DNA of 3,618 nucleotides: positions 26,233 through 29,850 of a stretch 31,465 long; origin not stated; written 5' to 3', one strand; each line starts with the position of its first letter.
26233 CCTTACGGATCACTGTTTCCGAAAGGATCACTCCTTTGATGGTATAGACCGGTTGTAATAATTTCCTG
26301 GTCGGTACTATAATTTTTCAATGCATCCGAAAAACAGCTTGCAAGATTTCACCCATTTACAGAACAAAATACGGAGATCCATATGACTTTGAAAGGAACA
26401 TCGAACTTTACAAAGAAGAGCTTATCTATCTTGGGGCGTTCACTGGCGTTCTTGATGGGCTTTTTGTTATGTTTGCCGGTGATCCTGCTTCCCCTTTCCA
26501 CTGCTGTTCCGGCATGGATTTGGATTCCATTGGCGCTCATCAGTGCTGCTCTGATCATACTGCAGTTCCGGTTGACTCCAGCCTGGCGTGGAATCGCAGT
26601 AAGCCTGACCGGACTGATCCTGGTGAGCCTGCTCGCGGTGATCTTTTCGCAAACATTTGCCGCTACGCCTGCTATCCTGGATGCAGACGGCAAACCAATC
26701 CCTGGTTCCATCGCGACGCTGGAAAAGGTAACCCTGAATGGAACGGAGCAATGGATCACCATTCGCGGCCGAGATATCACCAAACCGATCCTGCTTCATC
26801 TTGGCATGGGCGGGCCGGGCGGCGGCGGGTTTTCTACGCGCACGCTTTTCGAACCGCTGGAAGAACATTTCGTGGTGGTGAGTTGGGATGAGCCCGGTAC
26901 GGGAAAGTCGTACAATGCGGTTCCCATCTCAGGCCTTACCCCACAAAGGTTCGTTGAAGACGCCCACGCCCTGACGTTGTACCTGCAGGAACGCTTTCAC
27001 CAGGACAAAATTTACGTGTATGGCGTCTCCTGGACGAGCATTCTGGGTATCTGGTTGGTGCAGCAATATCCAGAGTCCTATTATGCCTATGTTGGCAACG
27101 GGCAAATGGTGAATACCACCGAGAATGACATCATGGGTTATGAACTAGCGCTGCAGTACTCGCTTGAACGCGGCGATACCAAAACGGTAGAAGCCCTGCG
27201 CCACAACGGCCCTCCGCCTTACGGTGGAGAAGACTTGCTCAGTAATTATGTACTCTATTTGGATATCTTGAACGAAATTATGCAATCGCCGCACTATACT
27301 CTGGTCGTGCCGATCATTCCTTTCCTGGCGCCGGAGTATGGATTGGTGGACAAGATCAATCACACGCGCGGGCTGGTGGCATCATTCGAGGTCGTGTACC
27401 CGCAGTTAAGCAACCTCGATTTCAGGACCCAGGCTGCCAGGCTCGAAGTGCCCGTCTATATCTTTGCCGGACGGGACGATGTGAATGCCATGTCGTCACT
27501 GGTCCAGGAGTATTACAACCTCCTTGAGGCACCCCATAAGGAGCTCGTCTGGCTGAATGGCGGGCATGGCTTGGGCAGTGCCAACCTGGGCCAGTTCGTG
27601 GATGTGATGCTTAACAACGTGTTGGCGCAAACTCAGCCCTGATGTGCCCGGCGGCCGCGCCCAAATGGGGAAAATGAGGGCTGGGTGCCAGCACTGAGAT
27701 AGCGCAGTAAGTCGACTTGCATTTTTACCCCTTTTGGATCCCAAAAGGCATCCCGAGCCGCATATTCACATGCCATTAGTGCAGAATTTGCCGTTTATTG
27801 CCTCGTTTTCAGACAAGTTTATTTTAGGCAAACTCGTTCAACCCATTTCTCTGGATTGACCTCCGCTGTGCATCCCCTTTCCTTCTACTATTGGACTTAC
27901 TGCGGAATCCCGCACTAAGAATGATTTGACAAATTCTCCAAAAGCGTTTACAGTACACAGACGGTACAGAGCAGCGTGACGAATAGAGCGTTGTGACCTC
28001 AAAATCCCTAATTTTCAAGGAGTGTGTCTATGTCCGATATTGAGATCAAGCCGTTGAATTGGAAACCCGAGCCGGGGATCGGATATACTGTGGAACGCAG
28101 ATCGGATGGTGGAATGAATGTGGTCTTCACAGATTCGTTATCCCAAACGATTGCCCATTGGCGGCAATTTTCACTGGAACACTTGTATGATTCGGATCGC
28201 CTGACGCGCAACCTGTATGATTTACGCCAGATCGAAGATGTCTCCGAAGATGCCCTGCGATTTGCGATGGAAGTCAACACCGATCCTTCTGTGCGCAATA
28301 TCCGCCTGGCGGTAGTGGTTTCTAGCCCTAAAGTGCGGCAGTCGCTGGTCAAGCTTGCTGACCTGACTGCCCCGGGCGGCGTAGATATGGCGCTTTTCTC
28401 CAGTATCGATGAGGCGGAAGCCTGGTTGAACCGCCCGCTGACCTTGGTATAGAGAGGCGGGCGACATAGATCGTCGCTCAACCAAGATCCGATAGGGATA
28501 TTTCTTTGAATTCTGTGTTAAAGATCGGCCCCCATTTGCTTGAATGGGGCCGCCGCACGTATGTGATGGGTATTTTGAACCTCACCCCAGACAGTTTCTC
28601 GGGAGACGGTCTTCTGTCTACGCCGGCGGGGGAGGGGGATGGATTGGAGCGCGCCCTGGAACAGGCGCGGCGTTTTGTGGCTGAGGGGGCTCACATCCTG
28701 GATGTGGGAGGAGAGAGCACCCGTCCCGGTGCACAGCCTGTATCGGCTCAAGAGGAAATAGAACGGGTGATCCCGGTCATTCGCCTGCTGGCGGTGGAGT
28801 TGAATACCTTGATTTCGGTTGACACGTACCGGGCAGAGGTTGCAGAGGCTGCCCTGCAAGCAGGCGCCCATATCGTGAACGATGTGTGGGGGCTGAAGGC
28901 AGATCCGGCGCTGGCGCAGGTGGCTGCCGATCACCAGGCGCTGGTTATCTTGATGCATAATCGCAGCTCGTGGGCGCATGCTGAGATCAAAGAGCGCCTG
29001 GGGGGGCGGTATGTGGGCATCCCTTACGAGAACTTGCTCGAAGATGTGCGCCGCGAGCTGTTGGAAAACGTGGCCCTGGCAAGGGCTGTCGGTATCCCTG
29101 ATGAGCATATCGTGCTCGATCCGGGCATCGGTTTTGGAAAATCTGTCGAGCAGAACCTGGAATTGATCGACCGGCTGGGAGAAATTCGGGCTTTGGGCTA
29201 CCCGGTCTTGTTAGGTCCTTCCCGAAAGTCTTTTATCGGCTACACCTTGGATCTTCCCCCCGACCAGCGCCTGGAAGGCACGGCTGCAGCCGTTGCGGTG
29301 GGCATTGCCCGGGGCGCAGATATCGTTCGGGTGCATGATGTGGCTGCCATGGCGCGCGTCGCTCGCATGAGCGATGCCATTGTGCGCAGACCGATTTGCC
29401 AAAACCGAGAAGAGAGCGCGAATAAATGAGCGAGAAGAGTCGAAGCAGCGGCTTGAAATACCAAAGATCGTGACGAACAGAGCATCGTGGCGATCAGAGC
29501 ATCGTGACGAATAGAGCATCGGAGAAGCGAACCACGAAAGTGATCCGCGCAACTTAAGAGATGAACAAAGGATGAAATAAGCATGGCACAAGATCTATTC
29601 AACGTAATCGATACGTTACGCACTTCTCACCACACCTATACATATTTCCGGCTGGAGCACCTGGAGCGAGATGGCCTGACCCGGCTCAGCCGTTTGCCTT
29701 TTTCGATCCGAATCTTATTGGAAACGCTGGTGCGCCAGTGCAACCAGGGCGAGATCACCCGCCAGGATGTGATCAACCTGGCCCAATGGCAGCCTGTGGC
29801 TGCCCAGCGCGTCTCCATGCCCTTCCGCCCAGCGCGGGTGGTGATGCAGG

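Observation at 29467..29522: Iteron-like 17-bp tandem direct repeats upstream of acnA, with a related copy in the leader of the hypothetical-folP pair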

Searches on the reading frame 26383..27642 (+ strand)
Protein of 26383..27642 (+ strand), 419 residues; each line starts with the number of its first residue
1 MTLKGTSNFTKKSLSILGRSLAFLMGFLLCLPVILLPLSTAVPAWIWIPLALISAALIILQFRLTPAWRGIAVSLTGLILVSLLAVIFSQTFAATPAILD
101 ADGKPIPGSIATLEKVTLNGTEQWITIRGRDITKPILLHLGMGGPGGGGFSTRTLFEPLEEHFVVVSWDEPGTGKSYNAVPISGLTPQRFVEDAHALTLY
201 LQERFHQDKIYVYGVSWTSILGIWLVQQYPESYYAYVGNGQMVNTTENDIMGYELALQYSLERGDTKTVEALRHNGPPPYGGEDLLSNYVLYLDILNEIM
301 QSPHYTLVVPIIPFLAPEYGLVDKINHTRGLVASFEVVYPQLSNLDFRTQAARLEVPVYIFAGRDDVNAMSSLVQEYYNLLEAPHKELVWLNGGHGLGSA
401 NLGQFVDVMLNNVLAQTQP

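Call 12: search_protein_families(library=pfam, proteins=[window:26383-27642:+])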
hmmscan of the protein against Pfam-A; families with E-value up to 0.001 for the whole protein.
window:26383-27642:+ (419 aa): 2 families
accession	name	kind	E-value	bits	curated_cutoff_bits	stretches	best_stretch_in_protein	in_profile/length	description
PF12146.15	Hydrolase_4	-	1.9e-07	31.1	27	1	162-245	31-113/239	Serine aminopeptidase, S33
PF00561.26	Abhydrolase_1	-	4.5e-07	30.2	25.8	1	135-241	2-102/245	alpha/beta hydrolase fold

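Call 47: find_encoding_contigs(protein=window:26383-27642:+, flank=4000, max_places=8)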
Protein window:26383-27642:+ (419 aa): no gene with exactly this product is on record in the collection.
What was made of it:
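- Tried and rejected: One look-up failed because the ORF start differs from the gene call on record (call 47).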

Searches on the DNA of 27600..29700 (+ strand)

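Call 8: search_rna_families(source=window, start=27600, end=29700, threshold=evalue, max_evalue=10)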
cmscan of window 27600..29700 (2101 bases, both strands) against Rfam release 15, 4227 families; matches with E-value up to 10: 2.
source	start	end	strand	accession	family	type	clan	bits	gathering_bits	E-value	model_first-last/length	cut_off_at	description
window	28936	28999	+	RF00740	mir-370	Gene; miRNA;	-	21.2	70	0.2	1-75/75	no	mir-370 microRNA precursor family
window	28538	28607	-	RF01330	CRISPR-DR16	Gene; CRISPR;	-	15.3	35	6.9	1-37/37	no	CRISPR RNA direct repeat element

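Call 42: search_dna_similar(query=window:29440-29545:+, collection=plasmids, mode=distant, max_evalue=1, max_rows=10)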
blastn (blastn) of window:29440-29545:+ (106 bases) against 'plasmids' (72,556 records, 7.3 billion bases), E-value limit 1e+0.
Records with a match: 7; places in all: 7; records where one place covers at least 80% of the query: 0.
Best place of each record, by identity: 80-90% 7.
By first word of the organism name: Acinetobacter 7.
By predicted mobility (MOB-suite, as given by PLSDB): mobilizable 5; non-mobilizable 2.
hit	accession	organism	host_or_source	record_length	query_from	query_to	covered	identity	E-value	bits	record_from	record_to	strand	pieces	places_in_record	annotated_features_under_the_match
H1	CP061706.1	Acinetobacter baumannii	paper pulp mill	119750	24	54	29%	87.1%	9e-1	39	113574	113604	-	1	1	(2Fe-2S)-binding protein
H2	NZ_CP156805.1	Acinetobacter sp. ANC 7881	cattle,whole organism,cattle feces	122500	24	54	29%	87.1%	9e-1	39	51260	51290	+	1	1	glycine cleavage T C-terminal barrel domain-containing protein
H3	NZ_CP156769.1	Acinetobacter sp. ANC 7974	cattle,whole organism,cattle feces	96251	24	54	29%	87.1%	9e-1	39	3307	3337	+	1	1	glycine cleavage T C-terminal barrel domain-containing protein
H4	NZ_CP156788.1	Acinetobacter sp. ANC 7924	cattle,whole organism,cattle feces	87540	24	54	29%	87.1%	9e-1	39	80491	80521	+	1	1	glycine cleavage T C-terminal barrel domain-containing protein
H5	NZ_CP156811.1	Acinetobacter sp. ANC 7454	cattle,Whole organism,cattle feces, ...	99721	24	54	29%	87.1%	9e-1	39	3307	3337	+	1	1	glycine cleavage T C-terminal barrel domain-containing protein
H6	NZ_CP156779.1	Acinetobacter sp. ANC 7951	cattle,whole organism,cattle feces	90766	24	54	29%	87.1%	9e-1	39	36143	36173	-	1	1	glycine cleavage T C-terminal barrel domain-containing protein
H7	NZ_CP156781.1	Acinetobacter sp. ANC 7933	cattle,whole organism,cattle feces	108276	24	54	29%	87.1%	9e-1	39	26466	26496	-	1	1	glycine cleavage T C-terminal barrel domain-containing protein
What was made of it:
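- On Plasmid iterons / replication origin: The only plasmid matches are short hits inside coding genes at E about 0.9 (call 42).
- There is no meaningful plasmid match (call 42).
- Tried and rejected: Only matches inside coding genes at E about 0.9 (call 42).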

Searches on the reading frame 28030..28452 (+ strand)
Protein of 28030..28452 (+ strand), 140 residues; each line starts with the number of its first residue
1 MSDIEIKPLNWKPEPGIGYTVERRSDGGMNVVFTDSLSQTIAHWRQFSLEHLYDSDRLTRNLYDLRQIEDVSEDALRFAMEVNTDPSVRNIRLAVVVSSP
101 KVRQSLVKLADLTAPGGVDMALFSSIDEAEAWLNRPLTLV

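Call 12: search_protein_families(library=pfam, proteins=[window:28030-28452:+])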
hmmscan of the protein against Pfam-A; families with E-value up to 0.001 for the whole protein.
window:28030-28452:+ (140 aa): 1 family
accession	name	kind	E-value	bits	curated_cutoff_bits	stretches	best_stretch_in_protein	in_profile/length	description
PF11964.13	SpoIIAA-like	-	0.00013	23.1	25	1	54-133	27-105/106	SpoIIAA-like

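Call 13: find_encoding_contigs(protein=window:28030-28452:+, flank=10000, max_places=10)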
Protein window:28030-28452:+ (140 aa): 2 contigs read that carry it; 2 places shown.
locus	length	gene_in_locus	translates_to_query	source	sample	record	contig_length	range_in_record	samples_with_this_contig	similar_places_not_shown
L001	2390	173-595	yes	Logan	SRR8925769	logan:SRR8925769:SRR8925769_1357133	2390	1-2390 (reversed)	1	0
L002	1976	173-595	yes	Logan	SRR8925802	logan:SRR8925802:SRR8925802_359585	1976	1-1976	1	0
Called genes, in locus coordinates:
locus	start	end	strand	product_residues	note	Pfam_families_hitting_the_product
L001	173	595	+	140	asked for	-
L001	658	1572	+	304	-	PF00809:Pterin_bind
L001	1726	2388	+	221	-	?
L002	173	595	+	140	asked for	-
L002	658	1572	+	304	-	PF00809:Pterin_bind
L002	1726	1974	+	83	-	?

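Call 20: find_homologous_proteins(query=window:28030-28452:+)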
Query window:28030-28452:+ (140 aa): 2504 proteins with E <= 0.001 among 2524 candidates; the best 120 are listed.
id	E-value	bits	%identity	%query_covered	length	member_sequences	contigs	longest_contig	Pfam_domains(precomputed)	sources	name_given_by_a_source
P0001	8.2e-86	303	100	100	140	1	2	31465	-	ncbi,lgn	-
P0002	1.5e-62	228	73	100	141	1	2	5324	-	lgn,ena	-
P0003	2.1e-60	221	70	100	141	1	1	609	-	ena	-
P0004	2.2e-60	221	68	99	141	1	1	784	-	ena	-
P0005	3.4e-60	220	67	100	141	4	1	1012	-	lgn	-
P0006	4.4e-60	220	67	99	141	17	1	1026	-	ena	-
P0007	4.6e-60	220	69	100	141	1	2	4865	-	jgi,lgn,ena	-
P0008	5.4e-60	219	69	100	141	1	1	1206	-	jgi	jgi:hypothetical protein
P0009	1.4e-59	218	69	100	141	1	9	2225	-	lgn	-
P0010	2.0e-59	217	69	100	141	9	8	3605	-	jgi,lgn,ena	jgi:hypothetical protein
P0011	2.1e-59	217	70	100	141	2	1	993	-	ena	-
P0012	2.9e-59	217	67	99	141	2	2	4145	-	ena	-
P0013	2.9e-59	217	67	100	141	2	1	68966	-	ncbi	-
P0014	3.0e-59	217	67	100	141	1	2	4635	-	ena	-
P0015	5.2e-59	216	69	100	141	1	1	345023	-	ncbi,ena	-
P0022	1.7e-58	214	68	100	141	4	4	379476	-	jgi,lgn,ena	-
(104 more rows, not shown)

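Call 21: find_encoding_contigs(protein=P0002, flank=6000, max_places=4)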
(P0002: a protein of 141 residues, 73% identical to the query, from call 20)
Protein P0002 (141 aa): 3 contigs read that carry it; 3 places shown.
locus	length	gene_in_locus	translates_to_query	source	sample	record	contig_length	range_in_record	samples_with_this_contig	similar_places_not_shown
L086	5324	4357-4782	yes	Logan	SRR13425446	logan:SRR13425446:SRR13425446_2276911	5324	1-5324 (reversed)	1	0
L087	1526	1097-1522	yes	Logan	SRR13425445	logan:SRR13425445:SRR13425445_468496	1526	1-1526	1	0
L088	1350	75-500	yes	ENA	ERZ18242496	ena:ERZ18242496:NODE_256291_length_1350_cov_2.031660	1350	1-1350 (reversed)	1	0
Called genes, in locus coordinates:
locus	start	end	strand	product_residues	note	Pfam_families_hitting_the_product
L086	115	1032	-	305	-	PF00583:Acetyltransf_1, PF13508:Acetyltransf_7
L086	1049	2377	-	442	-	PF00232:Glyco_hydro_1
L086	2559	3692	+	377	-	PF00108:Thiolase_N, PF00109:ketoacyl-synt (weak), PF02803:Thiolase_C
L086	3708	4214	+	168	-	PF01288:HPPK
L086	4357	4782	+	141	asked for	-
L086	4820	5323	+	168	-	?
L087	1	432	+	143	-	?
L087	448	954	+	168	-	PF01288:HPPK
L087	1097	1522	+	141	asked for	-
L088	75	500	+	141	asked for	-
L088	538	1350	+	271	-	?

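Call 22: find_encoding_contigs(protein=P0015, flank=6000, max_places=3)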
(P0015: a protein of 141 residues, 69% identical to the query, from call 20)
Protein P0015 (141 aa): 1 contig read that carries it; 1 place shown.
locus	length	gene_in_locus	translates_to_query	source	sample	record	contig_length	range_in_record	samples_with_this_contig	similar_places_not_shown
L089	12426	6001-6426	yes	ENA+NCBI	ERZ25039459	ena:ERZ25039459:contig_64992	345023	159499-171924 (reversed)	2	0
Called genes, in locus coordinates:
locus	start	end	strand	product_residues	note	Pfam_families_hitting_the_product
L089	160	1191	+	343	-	PF00108:Thiolase_N, PF00109:ketoacyl-synt (weak), PF02803:Thiolase_C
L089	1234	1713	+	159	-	PF01288:HPPK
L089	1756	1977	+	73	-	-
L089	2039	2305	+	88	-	-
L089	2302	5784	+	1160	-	PF13620:CarboxypepD_reg, PF13715:CarbopepD_reg_2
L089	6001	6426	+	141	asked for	-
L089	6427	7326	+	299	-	PF00809:Pterin_bind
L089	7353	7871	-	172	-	PF12724:Flavodoxin_5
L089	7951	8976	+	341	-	PF13177:DNA_pol3_delta2, PF09115:DNApol3-delta_C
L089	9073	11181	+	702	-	PF01590:GAF, PF13185:GAF_2, PF13492:GAF_3, PF01590:GAF, PF13185:GAF_2, PF13492:GAF_3 (weak), PF00512:HisKA, PF02518:HATPase_c, +3 more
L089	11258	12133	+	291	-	PF00753:Lactamase_B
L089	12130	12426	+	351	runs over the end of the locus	PF06089:Asparaginase_II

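Call 23: find_encoding_contigs(protein=P0022, flank=6000, max_places=3)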
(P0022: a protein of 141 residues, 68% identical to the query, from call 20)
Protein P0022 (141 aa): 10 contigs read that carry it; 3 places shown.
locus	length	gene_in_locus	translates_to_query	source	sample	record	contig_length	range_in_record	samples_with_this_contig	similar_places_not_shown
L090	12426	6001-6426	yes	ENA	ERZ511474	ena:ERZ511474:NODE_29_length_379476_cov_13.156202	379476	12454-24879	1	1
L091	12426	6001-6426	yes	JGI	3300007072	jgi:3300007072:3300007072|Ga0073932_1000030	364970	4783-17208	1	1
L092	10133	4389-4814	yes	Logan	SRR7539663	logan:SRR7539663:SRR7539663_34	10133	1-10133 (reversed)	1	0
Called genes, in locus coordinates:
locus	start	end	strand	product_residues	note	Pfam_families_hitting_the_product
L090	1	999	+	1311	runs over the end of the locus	PF17957:Big_7 (faint), PF19190:BACON_2 (weak)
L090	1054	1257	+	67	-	-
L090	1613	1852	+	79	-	-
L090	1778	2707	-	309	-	PF00583:Acetyltransf_1, PF13508:Acetyltransf_7 (weak)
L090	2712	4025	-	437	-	PF00232:Glyco_hydro_1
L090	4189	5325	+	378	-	PF00108:Thiolase_N, PF00109:ketoacyl-synt (weak), PF02803:Thiolase_C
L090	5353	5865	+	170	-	PF01288:HPPK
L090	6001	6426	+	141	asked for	-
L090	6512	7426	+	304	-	PF00809:Pterin_bind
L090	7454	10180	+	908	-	PF00330:Aconitase, PF00694:Aconitase_C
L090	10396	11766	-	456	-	PF18915:DUF5667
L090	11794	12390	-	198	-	PF07638:Sigma70_ECF (weak), PF04542:Sigma70_r2, PF08281:Sigma70_r4_2, PF04545:Sigma70_r4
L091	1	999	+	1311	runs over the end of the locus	PF17957:Big_7 (faint), PF19190:BACON_2 (weak)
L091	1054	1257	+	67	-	-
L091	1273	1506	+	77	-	-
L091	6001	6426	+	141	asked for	-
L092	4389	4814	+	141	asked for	-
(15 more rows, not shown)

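Call 54: list_cluster_members(proteins=[P0001, P0121, P0002])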
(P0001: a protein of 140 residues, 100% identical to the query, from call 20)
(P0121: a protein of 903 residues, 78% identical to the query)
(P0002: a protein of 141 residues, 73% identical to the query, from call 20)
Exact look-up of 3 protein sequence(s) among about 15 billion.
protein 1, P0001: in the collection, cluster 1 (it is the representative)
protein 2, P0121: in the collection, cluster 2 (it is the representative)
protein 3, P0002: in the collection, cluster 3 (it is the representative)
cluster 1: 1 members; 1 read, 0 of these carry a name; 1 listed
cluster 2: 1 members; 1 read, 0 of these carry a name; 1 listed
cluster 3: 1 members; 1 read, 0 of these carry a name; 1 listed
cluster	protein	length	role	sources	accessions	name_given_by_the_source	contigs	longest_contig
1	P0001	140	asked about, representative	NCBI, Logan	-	-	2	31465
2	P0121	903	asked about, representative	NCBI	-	-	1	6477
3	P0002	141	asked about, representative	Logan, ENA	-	-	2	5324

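Call 58: search_solved_structures(query=window:28030-28452:+, max_evalue=1)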
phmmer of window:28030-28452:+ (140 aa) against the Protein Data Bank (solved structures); distinct sequences matched with E-value up to 1: 0.

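Call 71: predict_structure(alignment_id=A2)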
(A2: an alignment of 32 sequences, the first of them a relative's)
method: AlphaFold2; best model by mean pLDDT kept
length: 140 residues; sequences in the alignment: 32
mean_pLDDT: 85.4   pTM: 0.82
mean pLDDT of the five models: 85.4, 85.4, 82.8, 82.7, 82.2
residues with pLDDT >= 90: 65; 70-90: 59; 50-70: 13; < 50: 3
segments of 3 or more residues with pLDDT < 50: 1-3
pLDDT, mean of each block of 10 residues (from residue 1): 60 89 88 93 88 72 95 87 82 94 92 80 96 79
secondary structure, 60 per line:
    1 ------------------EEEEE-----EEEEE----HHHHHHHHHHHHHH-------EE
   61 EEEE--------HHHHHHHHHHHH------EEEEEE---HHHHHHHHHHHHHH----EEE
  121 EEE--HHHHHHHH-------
elements in order: E19-23 E29-33 H38-51 E59-64 H73-84 E91-96 H100-113 E118-123 H126-133

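Call 73: fold_search(model_id=the predicted structure, library=pdb)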
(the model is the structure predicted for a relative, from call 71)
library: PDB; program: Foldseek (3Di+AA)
matches with E <= 10: 670; with E <= 0.001: 9
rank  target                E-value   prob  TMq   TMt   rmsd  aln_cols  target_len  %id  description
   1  4xs5_A                1.1e-04  1.00  0.54  0.62   3.6       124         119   12  Crystal structure of Sulfate transporter/antisigma-factor antagonist STAS from Dyadobacter fermentans DSM 18053 (released 2015-02-11)
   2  4xs5_C                3.1e-04  1.00  0.53  0.59   4.1       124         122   12  Crystal structure of Sulfate transporter/antisigma-factor antagonist STAS from Dyadobacter fermentans DSM 18053 (released 2015-02-11)
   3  4qtp_D                3.3e-04  1.00  0.58  0.69   4.7       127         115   14  Crystal Structure of an Anti-sigma Factor Antagonist from Mycobacterium paratuberculosis (released 2014-07-16)
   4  2q3l_A                3.3e-04  1.00  0.60  0.65   5.9       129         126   15  CRYSTAL STRUCTURE OF AN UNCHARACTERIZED PROTEIN FROM DUF3478 FAMILY WITH A SPOIIAA-LIKE FOLD (SHEW_3102) FROM SHEWANEL (released 2007-06-12)
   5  4qtp_A                4.5e-04  1.00  0.57  0.66   4.4       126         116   13  Crystal Structure of an Anti-sigma Factor Antagonist from Mycobacterium paratuberculosis (released 2014-07-16)
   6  9iar_A                5.5e-04  1.00  0.57  0.17   3.9       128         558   15  Sulfate transporter SLC26A11 in nanodiscs with nanobody Nb11 (released 2026-03-04)
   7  6jhk_B                7.1e-04  1.00  0.57  0.67   3.7       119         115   17  Crystal Structure of Bacillus subtilis RsbS (released 2019-09-11)
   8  4hyl_A                8.6e-04  1.00  0.62  0.75   3.3       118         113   14  The crystal structure of an anti-sigma-factor antagonist from Haliangium ochraceum DSM 14365 (released 2012-11-28)
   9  3f43                  9.8e-04  1.00  0.63  0.73   3.0       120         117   13  Crystal structure of a putative anti-sigma factor antagonist (tm1081) from thermotoga maritima at 1.59 A resolution (released 2008-11-25)
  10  8tny_A                1.0e-03  1.00  0.52  0.16   4.7       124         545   17  Substrate Binding Plasticity Revealed by Cryo-EM Structures of SLC26A2 (released 2024-05-22)
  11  9ias_A                1.2e-03  1.00  0.58  0.18   3.7       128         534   16  Sulfate transporter SLC26A11 in nanodiscs with nanobody Nb4 (released 2026-03-04)
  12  2q3l_B                1.4e-03  1.00  0.57  0.63   5.9       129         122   14  CRYSTAL STRUCTURE OF AN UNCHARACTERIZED PROTEIN FROM DUF3478 FAMILY WITH A SPOIIAA-LIKE FOLD (SHEW_3102) FROM SHEWANEL (released 2007-06-12)
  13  4qtp_B                1.4e-03  1.00  0.56  0.65   3.7       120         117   13  Crystal Structure of an Anti-sigma Factor Antagonist from Mycobacterium paratuberculosis (released 2014-07-16)
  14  1tid_B                1.5e-03  1.00  0.61  0.71   3.1       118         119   15  Crystal Structures of the ADP and ATP bound forms of the Bacillus Anti-sigma factor SpoIIAB in complex with the Anti-a (released 2004-06-15)
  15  1tid_D                1.8e-03  1.00  0.61  0.71   3.1       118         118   15  Crystal Structures of the ADP and ATP bound forms of the Bacillus Anti-sigma factor SpoIIAB in complex with the Anti-a (released 2004-06-15)
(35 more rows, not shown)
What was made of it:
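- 28030..28452 (+): Gene for a 140-aa STAS/SpoIIAA-fold protein, first gene after the upstream repeat site. It is not a DNA-binding fold. calls 12, 20, 71, 73
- On Plasmid iterons / replication origin: The flanking genes encode a STAS-fold protein, FolP and AcnA (calls 12, 71, 73).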

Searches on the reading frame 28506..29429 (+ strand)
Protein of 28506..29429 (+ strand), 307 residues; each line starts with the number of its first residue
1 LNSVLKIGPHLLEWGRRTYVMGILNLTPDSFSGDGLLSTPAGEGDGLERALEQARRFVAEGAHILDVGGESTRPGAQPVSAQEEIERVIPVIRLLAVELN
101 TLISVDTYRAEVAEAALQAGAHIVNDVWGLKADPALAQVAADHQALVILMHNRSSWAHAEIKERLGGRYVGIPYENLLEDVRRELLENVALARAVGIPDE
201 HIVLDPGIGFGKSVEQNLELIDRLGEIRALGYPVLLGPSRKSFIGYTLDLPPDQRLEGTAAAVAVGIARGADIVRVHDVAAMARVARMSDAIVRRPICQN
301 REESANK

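Call 12: search_protein_families(library=pfam, proteins=[window:28506-29429:+])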
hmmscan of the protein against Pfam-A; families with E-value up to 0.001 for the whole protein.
window:28506-29429:+ (307 aa): 1 family
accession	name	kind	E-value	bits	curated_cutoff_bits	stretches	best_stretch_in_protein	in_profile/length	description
PF00809.28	Pterin_bind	-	1.6e-79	267.4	25.5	1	21-277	1-244/244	Pterin binding enzyme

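Call 64: find_encoding_contigs(protein=window:28515-29429:+, flank=3000, max_places=10)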
Protein window:28515-29429:+ (304 aa): 2 contigs read that carry it; 2 places shown.
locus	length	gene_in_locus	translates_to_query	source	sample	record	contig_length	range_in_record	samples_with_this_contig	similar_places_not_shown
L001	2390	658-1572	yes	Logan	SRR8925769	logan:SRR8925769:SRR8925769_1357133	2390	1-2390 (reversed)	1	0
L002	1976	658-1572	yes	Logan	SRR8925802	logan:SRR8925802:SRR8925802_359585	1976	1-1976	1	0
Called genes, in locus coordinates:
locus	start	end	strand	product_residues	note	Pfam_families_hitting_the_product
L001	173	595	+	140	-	-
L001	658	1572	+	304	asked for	PF00809:Pterin_bind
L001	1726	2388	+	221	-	?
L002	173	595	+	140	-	-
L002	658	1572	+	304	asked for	PF00809:Pterin_bind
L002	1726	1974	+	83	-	?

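Call 65: list_cluster_members(proteins=[window:28515-29429:+, window:28506-29429:+, window:24137-26176:+, window:22368-23885:-, window:18429-21821:+, window:16988-18451:+])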
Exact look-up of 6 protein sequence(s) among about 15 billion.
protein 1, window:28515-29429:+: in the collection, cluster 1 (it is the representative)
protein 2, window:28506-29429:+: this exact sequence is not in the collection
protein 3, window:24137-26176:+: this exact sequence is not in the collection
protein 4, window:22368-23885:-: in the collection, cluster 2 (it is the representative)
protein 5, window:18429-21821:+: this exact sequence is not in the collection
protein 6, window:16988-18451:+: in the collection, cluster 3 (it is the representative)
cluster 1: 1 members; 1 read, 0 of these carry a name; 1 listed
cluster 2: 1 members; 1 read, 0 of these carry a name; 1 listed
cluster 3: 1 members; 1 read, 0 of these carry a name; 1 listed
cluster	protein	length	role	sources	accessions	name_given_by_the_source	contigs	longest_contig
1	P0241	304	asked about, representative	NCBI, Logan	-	-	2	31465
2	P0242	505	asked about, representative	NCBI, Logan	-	-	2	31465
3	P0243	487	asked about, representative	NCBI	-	-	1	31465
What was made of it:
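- On MIRU / VNTR-like dispersed minisatellites: No other strains exist in the collections (calls 54, 65).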
